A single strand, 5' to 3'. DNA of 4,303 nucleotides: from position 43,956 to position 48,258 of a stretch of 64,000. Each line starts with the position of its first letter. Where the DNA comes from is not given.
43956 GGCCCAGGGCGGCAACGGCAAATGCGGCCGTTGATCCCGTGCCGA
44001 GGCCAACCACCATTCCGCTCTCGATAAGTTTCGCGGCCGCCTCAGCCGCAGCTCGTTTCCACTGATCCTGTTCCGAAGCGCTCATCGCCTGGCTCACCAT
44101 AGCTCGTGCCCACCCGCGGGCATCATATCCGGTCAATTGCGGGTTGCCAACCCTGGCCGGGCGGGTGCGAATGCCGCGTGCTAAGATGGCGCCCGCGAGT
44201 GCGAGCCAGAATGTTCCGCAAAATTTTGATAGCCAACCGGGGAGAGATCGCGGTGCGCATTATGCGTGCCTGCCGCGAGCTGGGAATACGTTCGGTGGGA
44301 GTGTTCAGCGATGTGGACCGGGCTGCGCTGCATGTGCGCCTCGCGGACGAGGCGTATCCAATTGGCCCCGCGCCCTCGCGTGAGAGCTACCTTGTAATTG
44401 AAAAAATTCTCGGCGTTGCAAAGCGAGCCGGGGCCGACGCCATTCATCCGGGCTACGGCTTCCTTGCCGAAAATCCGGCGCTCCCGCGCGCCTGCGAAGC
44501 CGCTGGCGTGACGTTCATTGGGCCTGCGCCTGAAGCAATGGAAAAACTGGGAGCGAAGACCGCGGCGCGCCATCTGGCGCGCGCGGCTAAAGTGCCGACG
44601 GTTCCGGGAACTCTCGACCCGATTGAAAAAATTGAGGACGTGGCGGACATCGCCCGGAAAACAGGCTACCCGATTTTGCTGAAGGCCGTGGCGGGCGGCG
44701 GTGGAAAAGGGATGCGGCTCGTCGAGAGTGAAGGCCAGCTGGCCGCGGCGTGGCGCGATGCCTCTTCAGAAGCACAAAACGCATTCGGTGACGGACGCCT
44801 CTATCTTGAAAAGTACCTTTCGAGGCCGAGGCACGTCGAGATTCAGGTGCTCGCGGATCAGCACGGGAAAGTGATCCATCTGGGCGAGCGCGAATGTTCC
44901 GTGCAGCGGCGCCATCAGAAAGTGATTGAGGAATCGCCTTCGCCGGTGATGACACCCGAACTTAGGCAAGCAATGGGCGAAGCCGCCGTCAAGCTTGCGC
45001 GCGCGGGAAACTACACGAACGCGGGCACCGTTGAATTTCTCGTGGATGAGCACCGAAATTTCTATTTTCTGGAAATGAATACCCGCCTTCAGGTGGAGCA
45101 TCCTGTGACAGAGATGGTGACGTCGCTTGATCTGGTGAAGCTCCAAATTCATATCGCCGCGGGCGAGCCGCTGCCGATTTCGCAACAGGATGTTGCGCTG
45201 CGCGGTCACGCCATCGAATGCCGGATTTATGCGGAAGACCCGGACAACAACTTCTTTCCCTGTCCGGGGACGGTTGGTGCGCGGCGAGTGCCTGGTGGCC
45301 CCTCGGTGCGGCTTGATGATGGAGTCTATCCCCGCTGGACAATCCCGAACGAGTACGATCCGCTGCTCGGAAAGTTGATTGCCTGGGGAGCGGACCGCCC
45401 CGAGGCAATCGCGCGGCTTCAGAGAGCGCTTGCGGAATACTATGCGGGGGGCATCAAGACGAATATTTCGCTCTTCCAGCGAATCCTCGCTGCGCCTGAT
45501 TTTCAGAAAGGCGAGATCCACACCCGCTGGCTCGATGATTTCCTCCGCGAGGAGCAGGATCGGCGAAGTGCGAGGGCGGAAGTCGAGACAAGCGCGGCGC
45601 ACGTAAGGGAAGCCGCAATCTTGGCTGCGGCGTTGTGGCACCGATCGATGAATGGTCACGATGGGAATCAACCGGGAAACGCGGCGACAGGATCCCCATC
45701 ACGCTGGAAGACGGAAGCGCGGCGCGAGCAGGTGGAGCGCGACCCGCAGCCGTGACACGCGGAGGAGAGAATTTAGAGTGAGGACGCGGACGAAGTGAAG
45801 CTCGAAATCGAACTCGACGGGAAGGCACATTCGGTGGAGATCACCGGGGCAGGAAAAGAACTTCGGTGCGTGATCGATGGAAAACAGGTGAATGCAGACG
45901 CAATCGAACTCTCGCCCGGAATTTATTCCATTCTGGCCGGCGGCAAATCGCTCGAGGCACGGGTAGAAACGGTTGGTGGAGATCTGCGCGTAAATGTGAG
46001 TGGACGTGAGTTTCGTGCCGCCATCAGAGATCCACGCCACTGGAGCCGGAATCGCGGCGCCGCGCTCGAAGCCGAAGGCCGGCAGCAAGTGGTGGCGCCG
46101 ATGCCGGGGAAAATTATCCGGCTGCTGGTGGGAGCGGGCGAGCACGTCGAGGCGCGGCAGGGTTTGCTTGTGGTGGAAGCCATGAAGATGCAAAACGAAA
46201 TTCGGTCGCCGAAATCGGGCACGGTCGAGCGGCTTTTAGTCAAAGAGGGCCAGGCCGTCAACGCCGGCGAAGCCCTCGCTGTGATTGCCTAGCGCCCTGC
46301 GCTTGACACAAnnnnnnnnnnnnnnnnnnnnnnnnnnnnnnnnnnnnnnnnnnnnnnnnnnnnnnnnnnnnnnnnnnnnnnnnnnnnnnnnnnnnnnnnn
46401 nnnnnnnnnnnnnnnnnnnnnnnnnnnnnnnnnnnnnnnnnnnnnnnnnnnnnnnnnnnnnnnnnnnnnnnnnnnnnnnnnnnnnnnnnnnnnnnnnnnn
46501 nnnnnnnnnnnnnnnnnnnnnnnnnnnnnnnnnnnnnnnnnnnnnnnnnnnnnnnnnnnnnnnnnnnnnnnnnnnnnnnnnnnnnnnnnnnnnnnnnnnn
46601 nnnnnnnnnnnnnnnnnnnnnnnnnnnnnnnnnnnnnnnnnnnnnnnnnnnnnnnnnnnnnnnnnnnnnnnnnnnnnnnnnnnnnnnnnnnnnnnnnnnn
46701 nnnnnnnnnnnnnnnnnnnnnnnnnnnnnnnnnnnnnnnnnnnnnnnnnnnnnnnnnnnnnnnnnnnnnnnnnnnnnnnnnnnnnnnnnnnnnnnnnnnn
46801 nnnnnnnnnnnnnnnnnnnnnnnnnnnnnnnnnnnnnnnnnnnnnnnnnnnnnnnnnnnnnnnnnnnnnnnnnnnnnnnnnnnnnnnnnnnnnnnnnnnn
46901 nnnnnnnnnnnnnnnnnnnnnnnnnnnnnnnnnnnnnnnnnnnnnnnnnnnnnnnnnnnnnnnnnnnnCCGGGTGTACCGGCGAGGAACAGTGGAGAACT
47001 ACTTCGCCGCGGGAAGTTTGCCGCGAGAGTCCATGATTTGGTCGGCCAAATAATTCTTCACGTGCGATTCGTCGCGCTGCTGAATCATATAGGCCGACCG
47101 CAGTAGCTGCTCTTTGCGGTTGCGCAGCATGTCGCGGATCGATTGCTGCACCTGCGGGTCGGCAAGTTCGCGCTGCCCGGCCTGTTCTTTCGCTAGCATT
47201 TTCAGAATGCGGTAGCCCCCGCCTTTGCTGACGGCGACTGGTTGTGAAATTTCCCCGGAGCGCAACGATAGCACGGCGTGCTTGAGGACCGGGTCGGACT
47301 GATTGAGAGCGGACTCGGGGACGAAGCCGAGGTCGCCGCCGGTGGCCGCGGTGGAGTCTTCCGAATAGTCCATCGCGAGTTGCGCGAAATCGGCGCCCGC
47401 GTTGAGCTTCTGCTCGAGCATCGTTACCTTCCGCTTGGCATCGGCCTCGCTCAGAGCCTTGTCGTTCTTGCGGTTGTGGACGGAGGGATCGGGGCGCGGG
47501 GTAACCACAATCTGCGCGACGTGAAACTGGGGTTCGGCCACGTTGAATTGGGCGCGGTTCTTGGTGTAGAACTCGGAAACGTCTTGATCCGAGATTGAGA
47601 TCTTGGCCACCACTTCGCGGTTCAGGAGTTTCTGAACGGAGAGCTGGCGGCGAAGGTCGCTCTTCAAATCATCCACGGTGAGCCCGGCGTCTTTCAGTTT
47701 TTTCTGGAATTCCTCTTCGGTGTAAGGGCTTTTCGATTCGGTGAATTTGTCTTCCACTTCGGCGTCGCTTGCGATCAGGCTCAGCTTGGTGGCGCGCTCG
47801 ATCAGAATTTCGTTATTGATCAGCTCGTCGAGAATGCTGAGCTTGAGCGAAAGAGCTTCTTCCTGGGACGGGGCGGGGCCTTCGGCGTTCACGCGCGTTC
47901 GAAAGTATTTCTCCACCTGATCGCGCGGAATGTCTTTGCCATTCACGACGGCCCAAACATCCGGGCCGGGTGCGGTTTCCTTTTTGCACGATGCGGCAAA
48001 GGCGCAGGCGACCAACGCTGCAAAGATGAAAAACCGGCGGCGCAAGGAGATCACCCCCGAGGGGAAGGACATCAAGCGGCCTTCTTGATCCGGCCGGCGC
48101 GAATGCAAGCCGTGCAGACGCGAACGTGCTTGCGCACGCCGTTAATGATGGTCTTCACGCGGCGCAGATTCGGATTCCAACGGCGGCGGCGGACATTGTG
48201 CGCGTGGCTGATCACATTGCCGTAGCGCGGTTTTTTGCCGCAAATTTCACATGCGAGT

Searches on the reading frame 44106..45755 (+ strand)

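Call 6: search_protein_families(library=pfam, proteins=[window:44106-45755:+], max_evalue=0.01)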
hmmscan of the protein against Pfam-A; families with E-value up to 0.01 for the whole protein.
window:44106-45755:+ (549 aa): 5 families
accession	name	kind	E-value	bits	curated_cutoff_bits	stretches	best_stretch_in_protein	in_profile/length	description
PF02786.22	CPSase_L_D2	-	1.2e-75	254.2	19.8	1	151-357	2-209/211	Carbamoyl-phosphate synthase L chain, ATP binding domain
PF00289.28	Biotin_carb_N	-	8.4e-47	158.6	25.5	1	36-145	1-110/110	Biotin carboxylase, N-terminal domain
PF02785.25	Biotin_carb_C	-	1.4e-37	128.5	32.4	1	371-477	1-107/108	Biotin carboxylase C-terminal domain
PF07478.18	Dala_Dala_lig_C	-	1.6e-08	34.7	24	1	177-326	26-174/204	D-ala D-ala ligase C-terminus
PF02222.28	ATP-grasp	-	4.7e-06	26.8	27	1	172-324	15-159/179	ATP-grasp domain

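Call 7: search_protein_families(library=ncbifam, proteins=[window:44106-45755:+], max_evalue=0.01)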
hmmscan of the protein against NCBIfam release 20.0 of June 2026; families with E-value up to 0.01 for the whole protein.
window:44106-45755:+ (549 aa): 34 families (the best 25 are shown)
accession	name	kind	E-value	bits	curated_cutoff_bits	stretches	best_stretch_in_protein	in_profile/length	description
NF006406.0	PRK08654.1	equivalog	5.5e-201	668.4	739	1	36-486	1-450/499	acetyl-CoA carboxylase biotin carboxylase subunit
NF006367.0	PRK08591.1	subfamily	1.1e-194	647.4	597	1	36-482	1-447/451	acetyl-CoA carboxylase biotin carboxylase subunit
TIGR00514.1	accC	equivalog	5.6e-189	628.7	626.5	1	36-481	1-446/449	acetyl-CoA carboxylase biotin carboxylase subunit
NF009554.0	PRK12999.1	equivalog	3.7e-185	617.8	965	1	35-478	3-454/1147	pyruvate carboxylase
NF004085.0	PRK05586.1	equivalog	1.1e-184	614.5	723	1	36-480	1-445/448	acetyl-CoA carboxylase biotin carboxylase subunit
NF009471.0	PRK12833.1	equivalog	1.9e-172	574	686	1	36-494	4-462/467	acetyl-CoA carboxylase biotin carboxylase subunit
NF005525.0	PRK07178.1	equivalog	5.2e-168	559.5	768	1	36-505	1-465/471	acetyl-CoA carboxylase biotin carboxylase subunit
TIGR01235.1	pyruv_carbox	equivalog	9.4e-165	549.9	1114.45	1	39-478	1-450/1143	pyruvate carboxylase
TIGR02712.1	urea_carbox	equivalog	2.4e-161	538.9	1303.85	1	37-484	1-447/1201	urea carboxylase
NF006286.0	PRK08462.1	equivalog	7.2e-159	529.4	740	1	37-478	4-443/445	acetyl-CoA carboxylase biotin carboxylase subunit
NF006287.0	PRK08463.1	equivalog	7.6e-155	516.3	775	1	36-491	1-456/479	acetyl-CoA carboxylase subunit A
TIGR01369.1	CPSaseII_lrg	equivalog_domain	1.2e-12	46.3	1027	1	126-360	645-873/1052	carbamoyl-phosphate synthase (glutamine-hydrolyzing) large subunit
NF006766.0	PRK09288.1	equivalog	1.2e-11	44.1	339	1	39-375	14-328/396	formate-dependent phosphoribosylglycinamide formyltransferase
TIGR01142.1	purT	equivalog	2.5e-11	43.1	502.15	1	40-361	2-303/380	phosphoribosylglycinamide formyltransferase 2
TIGR01205.1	D_ala_D_alaTIGR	subfamily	7.5e-10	38.3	245.65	1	126-326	82-285/318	D-alanine--D-alanine ligase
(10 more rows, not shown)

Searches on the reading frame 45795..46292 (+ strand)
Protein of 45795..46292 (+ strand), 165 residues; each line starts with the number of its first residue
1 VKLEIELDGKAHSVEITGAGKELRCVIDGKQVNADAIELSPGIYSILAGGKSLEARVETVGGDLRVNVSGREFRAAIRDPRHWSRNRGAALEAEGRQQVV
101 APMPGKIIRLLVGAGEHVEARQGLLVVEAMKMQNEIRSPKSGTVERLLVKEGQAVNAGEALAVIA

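Call 62: search_protein_families(library=pfam, proteins=[window:45795-46292:+], max_evalue=0.0001)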
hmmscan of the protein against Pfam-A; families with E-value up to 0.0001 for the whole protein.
window:45795-46292:+ (165 aa): 4 families
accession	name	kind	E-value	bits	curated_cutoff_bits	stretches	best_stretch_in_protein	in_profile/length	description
PF00364.28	Biotin_lipoyl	-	5.2e-22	77.9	22.1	1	98-164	2-73/73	Biotin-requiring enzyme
PF13533.13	Biotin_lipoyl_2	-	1.9e-08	34.4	29.8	1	135-164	2-31/32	Biotin-lipoyl like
PF13437.12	HlyD_3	-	6.6e-08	33.7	22.2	0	136-165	2-31/106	HlyD family secretion protein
PF16576.10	HlyD_D23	-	4.4e-05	23.3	30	0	132-165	107-140/214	Barrel-sandwich domain of CusB or HlyD membrane-fusion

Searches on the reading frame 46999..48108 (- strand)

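Call 62: search_protein_families(library=pfam, proteins=[window:46999-48108:-], max_evalue=0.0001)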
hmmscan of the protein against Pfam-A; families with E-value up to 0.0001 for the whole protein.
window:46999-48108:- (369 aa): 6 families
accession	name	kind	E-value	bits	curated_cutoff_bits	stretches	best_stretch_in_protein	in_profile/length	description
PF13616.12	Rotamase_3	-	1.2e-14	55.3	22.5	1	206-296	27-106/116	PPIC-type PPIASE domain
PF00639.27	Rotamase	-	1.3e-14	55.4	21.7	1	216-304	10-95/97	PPIC-type PPIASE domain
PF13624.11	SurA_N_3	-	5.8e-14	52.7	27.2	1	28-161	16-161/162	SurA-like N-terminal domain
PF13623.11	SurA_N_2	-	1.3e-09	38.5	28.5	1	29-135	15-130/145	SurA-like N-terminal domain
PF13145.12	Rotamase_2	-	4.7e-08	34.3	27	1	172-316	1-117/121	PPIC-type PPIASE domain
PF09312.16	SurA_N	-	2.8e-05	24.7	30.8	1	52-161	5-117/118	SurA N-terminal domain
